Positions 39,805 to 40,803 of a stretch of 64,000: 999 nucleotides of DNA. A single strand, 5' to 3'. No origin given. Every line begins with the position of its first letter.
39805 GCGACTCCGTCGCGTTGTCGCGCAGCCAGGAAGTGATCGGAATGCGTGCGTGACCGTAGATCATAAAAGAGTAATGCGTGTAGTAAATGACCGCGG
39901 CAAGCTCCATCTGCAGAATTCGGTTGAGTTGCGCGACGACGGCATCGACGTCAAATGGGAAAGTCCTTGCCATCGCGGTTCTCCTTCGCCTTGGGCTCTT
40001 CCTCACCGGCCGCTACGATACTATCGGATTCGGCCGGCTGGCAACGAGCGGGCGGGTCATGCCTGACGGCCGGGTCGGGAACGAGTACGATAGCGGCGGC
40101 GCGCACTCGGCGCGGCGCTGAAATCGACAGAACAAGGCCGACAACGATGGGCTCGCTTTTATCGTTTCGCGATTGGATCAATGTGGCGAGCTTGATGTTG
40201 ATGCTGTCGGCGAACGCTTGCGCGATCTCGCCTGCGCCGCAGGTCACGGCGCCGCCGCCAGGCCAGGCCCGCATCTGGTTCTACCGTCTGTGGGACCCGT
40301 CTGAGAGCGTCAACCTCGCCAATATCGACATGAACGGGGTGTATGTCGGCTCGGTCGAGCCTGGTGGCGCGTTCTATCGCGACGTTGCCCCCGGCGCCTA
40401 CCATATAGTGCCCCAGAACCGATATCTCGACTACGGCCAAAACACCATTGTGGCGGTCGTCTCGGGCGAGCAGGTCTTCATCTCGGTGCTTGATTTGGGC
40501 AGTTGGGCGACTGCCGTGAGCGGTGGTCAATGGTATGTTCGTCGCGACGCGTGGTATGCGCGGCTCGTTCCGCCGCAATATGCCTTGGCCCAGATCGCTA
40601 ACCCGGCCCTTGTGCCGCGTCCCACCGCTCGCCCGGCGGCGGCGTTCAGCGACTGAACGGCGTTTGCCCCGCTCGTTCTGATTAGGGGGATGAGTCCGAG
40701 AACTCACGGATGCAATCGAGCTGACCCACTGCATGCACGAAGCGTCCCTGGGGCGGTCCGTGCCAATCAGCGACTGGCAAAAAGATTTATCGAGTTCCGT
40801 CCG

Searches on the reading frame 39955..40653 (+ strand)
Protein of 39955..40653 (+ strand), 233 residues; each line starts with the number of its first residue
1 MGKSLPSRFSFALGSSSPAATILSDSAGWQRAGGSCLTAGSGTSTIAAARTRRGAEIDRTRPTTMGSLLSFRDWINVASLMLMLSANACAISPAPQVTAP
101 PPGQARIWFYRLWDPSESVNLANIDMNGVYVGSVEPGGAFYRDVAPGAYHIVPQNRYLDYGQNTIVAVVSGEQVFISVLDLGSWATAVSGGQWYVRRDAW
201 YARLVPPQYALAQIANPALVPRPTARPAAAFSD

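Call 76: search_protein_families(library=pfam, proteins=[window:39955-40653:+], max_evalue=0.00001)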
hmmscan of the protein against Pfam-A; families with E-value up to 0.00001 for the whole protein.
window:39955-40653:+ (233 aa): 1 family
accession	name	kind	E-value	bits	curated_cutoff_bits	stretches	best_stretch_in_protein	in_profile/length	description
PF11008.14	DUF2846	-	6.1e-09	36.3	34.3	1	103-182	3-82/92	Protein of unknown function (DUF2846)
